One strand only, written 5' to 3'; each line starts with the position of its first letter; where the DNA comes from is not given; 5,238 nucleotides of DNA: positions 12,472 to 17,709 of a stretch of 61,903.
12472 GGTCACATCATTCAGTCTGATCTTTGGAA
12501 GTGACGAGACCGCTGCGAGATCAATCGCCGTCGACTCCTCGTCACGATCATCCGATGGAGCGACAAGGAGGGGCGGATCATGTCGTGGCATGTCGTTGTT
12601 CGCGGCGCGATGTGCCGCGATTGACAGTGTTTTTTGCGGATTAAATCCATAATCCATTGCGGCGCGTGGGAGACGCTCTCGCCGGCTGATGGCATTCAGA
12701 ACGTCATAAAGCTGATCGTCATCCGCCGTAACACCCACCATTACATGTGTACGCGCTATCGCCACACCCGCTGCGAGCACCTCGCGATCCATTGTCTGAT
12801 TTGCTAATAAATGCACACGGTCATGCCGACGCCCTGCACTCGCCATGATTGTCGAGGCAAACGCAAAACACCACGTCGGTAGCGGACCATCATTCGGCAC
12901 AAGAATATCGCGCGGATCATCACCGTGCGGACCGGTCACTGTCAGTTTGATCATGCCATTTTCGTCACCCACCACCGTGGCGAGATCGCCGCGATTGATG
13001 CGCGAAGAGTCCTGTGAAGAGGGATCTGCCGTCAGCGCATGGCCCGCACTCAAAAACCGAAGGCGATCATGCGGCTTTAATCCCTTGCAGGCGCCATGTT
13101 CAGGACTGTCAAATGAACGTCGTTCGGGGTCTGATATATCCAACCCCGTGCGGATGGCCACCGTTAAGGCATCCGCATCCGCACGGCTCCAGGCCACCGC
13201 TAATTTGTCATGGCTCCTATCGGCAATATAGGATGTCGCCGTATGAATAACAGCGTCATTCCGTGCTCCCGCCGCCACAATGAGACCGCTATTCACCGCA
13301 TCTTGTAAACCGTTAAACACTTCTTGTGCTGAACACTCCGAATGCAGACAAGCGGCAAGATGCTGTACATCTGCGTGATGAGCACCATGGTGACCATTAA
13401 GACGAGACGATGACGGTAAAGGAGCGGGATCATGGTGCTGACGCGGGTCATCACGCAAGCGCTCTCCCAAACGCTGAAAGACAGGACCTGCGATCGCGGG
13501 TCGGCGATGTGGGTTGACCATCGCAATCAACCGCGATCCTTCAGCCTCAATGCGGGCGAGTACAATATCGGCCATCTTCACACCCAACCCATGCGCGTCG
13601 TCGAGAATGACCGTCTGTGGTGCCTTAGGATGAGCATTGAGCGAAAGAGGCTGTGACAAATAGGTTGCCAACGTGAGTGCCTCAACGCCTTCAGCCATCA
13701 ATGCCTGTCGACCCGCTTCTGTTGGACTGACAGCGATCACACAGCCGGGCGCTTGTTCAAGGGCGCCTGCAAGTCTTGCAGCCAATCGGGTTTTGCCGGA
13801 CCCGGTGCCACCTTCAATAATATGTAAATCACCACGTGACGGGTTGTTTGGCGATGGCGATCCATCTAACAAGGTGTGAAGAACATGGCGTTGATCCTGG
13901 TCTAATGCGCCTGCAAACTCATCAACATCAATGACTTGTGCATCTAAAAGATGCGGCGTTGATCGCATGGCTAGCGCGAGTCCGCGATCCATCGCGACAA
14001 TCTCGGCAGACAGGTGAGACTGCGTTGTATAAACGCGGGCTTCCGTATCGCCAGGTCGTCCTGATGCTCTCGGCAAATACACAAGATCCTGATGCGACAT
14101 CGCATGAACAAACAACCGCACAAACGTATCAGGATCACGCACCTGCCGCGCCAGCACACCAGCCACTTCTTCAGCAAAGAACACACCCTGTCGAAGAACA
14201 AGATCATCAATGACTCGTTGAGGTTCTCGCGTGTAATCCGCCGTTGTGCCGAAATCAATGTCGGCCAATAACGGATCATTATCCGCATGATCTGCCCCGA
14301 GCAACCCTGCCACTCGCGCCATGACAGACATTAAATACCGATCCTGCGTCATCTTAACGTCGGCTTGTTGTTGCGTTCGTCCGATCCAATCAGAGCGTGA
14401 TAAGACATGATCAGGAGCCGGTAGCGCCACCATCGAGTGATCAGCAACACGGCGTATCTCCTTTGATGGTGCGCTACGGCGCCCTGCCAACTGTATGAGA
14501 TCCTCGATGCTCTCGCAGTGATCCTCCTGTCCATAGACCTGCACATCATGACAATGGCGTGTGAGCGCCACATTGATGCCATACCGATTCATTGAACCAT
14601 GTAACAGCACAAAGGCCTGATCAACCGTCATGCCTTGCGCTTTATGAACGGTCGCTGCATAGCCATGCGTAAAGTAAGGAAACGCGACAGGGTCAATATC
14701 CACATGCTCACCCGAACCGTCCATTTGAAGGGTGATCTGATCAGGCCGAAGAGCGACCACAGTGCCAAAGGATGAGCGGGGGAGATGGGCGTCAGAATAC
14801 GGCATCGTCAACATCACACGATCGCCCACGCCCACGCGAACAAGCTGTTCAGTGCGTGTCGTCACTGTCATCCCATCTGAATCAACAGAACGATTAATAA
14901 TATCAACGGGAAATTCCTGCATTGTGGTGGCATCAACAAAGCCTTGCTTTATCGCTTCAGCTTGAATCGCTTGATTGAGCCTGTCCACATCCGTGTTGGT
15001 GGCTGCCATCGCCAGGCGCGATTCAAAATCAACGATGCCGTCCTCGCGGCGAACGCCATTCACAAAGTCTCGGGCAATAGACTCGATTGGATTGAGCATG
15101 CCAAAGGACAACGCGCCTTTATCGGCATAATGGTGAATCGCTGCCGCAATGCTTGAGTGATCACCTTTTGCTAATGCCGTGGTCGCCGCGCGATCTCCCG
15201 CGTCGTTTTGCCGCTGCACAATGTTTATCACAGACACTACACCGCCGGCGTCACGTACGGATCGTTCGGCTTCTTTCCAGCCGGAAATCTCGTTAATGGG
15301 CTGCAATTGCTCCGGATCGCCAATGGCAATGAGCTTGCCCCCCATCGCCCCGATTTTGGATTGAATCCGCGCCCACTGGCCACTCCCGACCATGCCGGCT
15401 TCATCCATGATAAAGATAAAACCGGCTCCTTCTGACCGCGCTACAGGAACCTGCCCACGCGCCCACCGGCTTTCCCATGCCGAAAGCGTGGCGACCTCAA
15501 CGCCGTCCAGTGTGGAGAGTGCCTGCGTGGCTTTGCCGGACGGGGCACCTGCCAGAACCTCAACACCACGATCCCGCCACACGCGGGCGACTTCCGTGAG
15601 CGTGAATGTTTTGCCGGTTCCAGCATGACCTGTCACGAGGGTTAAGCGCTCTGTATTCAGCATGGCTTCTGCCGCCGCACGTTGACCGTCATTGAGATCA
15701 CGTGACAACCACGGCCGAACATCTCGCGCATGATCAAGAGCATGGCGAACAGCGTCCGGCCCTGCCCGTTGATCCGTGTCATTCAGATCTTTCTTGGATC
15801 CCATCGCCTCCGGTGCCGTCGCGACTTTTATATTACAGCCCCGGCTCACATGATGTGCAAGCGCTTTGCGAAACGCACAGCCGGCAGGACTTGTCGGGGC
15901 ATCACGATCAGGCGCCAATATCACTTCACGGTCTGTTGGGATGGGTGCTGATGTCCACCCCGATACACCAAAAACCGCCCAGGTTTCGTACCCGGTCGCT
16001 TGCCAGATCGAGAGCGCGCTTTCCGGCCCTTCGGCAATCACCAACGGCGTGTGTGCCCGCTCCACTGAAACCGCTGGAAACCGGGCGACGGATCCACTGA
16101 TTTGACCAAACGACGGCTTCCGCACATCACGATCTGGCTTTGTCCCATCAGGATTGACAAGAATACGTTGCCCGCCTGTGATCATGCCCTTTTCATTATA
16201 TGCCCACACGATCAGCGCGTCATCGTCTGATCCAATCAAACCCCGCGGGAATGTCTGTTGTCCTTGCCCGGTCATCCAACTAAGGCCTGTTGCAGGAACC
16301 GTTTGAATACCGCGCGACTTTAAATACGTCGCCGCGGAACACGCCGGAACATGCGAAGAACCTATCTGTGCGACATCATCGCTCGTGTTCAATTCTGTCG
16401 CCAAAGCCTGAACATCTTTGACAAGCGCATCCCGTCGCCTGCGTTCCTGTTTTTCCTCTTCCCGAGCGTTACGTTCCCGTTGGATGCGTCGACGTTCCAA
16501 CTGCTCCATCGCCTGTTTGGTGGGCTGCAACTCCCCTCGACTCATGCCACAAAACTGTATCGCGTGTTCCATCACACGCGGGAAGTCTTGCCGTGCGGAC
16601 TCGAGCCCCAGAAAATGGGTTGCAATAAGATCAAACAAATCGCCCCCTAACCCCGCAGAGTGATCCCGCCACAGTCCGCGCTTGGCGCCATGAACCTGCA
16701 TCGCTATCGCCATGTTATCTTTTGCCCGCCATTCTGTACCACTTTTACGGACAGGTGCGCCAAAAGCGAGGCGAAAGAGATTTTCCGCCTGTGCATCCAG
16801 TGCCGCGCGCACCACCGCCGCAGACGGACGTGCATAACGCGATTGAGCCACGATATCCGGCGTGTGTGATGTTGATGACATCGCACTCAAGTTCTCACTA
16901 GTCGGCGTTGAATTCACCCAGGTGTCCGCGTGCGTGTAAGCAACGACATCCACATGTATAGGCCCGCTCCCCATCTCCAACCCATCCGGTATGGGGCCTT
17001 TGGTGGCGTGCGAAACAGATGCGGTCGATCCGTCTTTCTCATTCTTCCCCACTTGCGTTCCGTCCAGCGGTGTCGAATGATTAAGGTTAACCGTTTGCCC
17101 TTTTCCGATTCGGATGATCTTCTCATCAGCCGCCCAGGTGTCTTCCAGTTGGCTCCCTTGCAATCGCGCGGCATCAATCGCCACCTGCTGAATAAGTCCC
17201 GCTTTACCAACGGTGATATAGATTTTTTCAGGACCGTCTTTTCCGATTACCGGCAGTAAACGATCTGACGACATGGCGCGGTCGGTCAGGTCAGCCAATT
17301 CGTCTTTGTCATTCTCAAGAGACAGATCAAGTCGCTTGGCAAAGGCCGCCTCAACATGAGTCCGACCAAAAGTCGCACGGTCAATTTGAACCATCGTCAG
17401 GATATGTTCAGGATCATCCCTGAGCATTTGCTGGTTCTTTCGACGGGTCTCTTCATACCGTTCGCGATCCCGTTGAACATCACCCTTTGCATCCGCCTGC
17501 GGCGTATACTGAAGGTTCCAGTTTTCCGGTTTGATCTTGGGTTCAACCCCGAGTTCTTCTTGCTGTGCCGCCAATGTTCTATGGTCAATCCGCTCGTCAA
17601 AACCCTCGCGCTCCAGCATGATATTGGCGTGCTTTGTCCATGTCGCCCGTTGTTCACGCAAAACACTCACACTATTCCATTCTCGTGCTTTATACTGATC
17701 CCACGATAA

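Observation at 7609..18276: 3555-aa TraA relaxase built from an internally duplicated ~1200-aa double-helicase module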

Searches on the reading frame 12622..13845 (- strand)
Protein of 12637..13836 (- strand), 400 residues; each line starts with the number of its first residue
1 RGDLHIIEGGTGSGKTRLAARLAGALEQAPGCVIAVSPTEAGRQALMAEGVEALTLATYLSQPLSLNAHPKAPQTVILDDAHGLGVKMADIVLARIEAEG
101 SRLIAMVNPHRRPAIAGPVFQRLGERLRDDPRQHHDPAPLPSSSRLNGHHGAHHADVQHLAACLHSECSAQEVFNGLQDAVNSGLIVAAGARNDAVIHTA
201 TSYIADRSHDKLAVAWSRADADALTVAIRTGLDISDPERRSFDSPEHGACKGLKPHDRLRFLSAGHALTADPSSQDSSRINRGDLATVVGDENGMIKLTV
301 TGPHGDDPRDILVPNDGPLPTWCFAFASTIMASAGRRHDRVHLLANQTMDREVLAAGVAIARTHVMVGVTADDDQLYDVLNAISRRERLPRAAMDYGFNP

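Call 19: search_protein_families(library=pfam, proteins=[window:12637-13836:-], max_evalue=0.01)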
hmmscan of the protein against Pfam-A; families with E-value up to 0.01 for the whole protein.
window:12637-13836:- (400 aa): 3 families
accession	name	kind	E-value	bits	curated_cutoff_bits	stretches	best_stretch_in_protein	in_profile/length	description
PF13604.12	AAA_30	-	3.8e-11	43.5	27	1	4-123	20-140/191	AAA domain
PF13401.12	AAA_22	-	0.0023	18.7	27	0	6-85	9-97/130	AAA domain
PF22232.2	TraI_hel_assoc_N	-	0.0084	17.2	27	0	9-105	3-97/99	TraI helicase-associated ssDNA bd, N-terminal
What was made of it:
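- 12637..13839 (-): Unit 2 (aa 1480-1880): diverged RecD-like unit. Walker A is GSGKTR (K1495) and Walker B is LDDA, both conserved. Motif III is replaced by NPxRRP and motif VI by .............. AAA_30, E 3.8e-11 (call 19).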

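Call 38: find_related_loci(query=A1, collection=genome_contigs, flank=10000)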
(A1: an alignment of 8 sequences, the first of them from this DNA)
Query A1 (408 aa) in genome_contigs; peptide patterns used: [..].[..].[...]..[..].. (x = any residue, [..] = any of these).
97 stretches matched a pattern; 18 encode a relative of the query (tblastn E <= 1e-3); 15 distinct loci.
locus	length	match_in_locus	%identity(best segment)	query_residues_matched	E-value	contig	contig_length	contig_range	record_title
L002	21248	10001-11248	47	3-407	2e-95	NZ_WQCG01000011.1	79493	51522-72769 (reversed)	Ruegeria atlantica strain HKCCD6212 NODE_11, whole genome shotgun sequence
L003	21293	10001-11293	45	5-405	2e-87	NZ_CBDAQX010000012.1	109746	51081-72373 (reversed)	MAG: Ruegeria sp. isolate be8b7efa-ab9a-45c0-87a5-e9fab77ebccc contig_11, whole genome shotgun sequence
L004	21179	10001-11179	44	3-403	2e-82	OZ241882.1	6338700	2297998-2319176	MAG: Paracoccaceae bacterium isolate 3a1aff45-e363-428b-be7d-1a8a0836b441 genome assembly, chromosome: 1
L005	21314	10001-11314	42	3-402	9e-82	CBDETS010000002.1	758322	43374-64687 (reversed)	MAG: Paracoccaceae bacterium isolate d64af6e7-52e0-4969-a89a-2429f2ada3a2 genome assembly, contig: contig_2, whole genom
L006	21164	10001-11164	43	5-401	2e-79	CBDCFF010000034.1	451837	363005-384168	MAG: Paracoccaceae bacterium isolate d2c24c93-25ba-41d0-8cc7-74a800f08c66 genome assembly, contig: contig_34, whole geno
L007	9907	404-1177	51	1-257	2e-60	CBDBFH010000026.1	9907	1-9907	MAG: Alphaproteobacteria bacterium isolate b1a87780-9be3-4e49-b63c-77818bb0d9bd genome assembly, contig: contig_26, whol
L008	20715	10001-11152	37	5-403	2e-56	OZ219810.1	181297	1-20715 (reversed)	MAG: Paracoccaceae bacterium isolate e121fc68-17be-4000-b8c3-be365e4aa48a genome assembly, chromosome: 2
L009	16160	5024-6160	40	5-404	1e-55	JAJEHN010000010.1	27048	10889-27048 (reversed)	MAG: Thermoanaerobaculia bacterium isolate p16x60bins.57 k141_195532, whole genome shotgun sequence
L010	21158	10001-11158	36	5-403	2e-54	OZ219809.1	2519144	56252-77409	MAG: Paracoccaceae bacterium isolate e121fc68-17be-4000-b8c3-be365e4aa48a genome assembly, chromosome: 1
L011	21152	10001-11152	34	5-402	2e-53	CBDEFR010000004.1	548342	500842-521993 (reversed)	MAG: Paracoccaceae bacterium isolate db516e36-ecb8-4310-aa55-834584afd9cf genome assembly, contig: contig_4, whole genom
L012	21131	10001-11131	39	5-403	1e-52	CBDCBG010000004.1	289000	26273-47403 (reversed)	MAG: Paracoccaceae bacterium isolate 5812eaf6-6c27-420f-b7fa-a4b7e87638f2 genome assembly, contig: contig_4, whole genom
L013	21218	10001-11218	33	5-403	1e-51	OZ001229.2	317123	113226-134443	MAG: Rhizobiaceae bacterium isolate 2a1c93a1-b5bb-4fff-98e9-bbfee3ad1fdc genome assembly, plasmid: 2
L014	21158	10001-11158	33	5-403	4e-49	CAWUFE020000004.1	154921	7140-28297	MAG: Rhizobiaceae bacterium isolate 2a1c93a1-b5bb-4fff-98e9-bbfee3ad1fdc genome assembly, contig: contig_4, whole genome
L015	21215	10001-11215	34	5-403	1e-47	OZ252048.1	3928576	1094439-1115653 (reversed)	MAG: Paracoccaceae bacterium isolate 1130cd85-3028-4409-a6bb-7f41c1b7d2f9 genome assembly, chromosome: 1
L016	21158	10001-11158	32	3-403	1e-44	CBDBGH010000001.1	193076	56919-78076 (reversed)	MAG: Alphaproteobacteria bacterium isolate b99f4e08-eaad-4535-8bab-8af14a35acd4 genome assembly, contig: contig_1, whole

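Call 78: search_protein_families(library=pfam, proteins=[L002:13-1440:+, L002:1421-2125:+, L002:3835-4644:+, L002:17742-19046:+, L002:19757-21148:-, L004:3-3017:+, L004:3246-4574:+, L004:4592-5206:+, L004:16465-17592:+, L004:18435-19679:+], max_evalue=0.001)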
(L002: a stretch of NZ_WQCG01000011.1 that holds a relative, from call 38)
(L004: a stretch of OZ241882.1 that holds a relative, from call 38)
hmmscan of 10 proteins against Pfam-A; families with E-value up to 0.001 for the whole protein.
L002:13-1440:+ (475 aa): 0 families

L002:1421-2125:+ (234 aa): 0 families

L002:3835-4644:+ (269 aa): 0 families

L002:17742-19046:+ (434 aa): 2 families
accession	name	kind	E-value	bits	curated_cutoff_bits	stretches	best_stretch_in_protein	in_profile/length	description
PF07804.18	HipA_C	-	1.8e-50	172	30.5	1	168-405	1-211/213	HipA-like C-terminal domain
PF13657.11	Couple_hipA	-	7.5e-19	68.5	22.5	1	5-115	2-98/99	HipA N-terminal domain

L002:19757-21148:- (463 aa): 8 families
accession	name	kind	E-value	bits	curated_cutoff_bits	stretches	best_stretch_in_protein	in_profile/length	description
PF00437.27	T2SSE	-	1.4e-101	340.2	24.9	1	175-447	5-277/370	Type II/IV secretion system protein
PF05157.20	MshEN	-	1.3e-08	35.2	23.1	1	72-149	6-84/90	MshEN domain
PF25199.1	nSTAND_NTPase5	-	2.8e-06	27.6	34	1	302-361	26-91/145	Novel STAND NTPase 5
PF13604.12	AAA_30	-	7.3e-05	23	27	1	304-382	10-81/191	AAA domain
PF13191.12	AAA_16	-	0.0001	23.3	32.6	1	310-399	21-103/167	AAA ATPase domain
PF20720.3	nSTAND3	-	0.00047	20.3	27.2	1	300-351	6-56/155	Novel STAND NTPase 3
PF13245.12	AAA_19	-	0.00072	20.2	25.1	0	310-384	9-78/134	AAA domain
PF13401.12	AAA_22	-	0.00076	20.2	27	0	311-349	4-42/130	AAA domain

L004:3-3017:+ (1004 aa): 2 families
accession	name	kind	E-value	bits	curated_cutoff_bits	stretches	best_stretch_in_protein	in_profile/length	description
PF01526.23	DDE_Tnp_Tn3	-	7.6e-108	361.2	24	1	593-984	2-389/389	Tn3 transposase DDE domain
PF13700.11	DUF4158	-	2.5e-25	89.7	27.4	1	6-167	1-163/165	Domain of unknown function (DUF4158)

L004:3246-4574:+ (442 aa): 6 families
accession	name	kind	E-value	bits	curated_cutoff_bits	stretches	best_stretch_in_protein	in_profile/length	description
PF13304.12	AAA_21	-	3.3e-21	77.1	27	2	252-340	227-303/304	AAA domain, putative AbiEii toxin, Type IV TA system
PF13175.12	AAA_15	-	1.3e-19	71.6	32.1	2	14-58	1-45/374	AAA ATPase domain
PF02463.25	SMC_N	-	5e-13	49.4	40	1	16-342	2-204/220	RecF/RecN/SMC N terminal domain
PF13476.12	AAA_23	-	2.4e-12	48.3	27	1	18-126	1-104/201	AAA domain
PF13555.12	AAA_29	-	3e-07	30.5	27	1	17-56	2-42/61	P-loop containing region of AAA domain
PF13514.12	AAA_27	-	4.5e-05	23.6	22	1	14-57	1-47/206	AAA domain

L004:4592-5206:+ (204 aa): 2 families
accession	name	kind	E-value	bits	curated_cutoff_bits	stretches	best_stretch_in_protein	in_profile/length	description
PF01844.29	HNH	-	1.5e-08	35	21.4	1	38-82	1-47/47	HNH endonuclease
PF14279.12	HNH_5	-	0.00015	22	27.5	1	38-82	1-46/56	HNH endonuclease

L004:16465-17592:+ (375 aa): 0 families

L004:18435-19679:+ (414 aa): 2 families
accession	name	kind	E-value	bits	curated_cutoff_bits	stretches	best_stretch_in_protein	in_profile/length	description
PF01170.24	UPF0020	-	1e-05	25.7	22.3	0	45-76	22-53/197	RMKL-like, methyltransferase domain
PF01555.25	N6_N4_Mtase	-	1.1e-05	26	26.7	0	36-83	167-213/221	DNA methylase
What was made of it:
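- Tried and rejected: (6) Flanks of the homologues L002 and L004 carry no T4SS genes within 10 kb (call 78).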

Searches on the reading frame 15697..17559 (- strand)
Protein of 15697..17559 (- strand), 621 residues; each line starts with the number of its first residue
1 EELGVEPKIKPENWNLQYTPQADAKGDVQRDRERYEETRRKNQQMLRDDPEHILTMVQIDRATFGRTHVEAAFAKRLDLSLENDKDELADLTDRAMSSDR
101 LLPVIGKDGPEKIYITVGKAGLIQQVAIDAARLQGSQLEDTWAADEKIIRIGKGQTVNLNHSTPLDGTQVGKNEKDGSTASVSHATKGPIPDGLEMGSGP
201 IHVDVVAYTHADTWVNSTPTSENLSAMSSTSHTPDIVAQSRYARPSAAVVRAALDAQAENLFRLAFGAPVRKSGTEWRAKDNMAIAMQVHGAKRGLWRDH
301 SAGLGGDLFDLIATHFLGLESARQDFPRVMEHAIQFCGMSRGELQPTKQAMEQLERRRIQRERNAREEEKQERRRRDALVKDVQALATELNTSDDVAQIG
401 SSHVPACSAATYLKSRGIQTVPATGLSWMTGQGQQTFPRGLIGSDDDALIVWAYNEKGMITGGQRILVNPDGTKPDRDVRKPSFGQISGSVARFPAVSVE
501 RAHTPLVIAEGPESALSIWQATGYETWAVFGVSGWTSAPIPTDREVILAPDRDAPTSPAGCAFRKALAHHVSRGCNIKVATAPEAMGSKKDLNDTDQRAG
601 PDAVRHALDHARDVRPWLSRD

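Call 19: search_protein_families(library=pfam, proteins=[window:15697-17559:-], max_evalue=0.01)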
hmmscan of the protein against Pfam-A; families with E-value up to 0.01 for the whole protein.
window:15697-17559:- (621 aa): 2 families
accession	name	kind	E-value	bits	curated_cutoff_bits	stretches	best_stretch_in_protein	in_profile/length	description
PF13362.12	Toprim_3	-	2e-08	35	27.2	1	506-602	2-95/95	Toprim domain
PF23639.1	DUF7146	-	0.00039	21.2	27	1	406-494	19-105/105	Domain of unknown function (DUF7146)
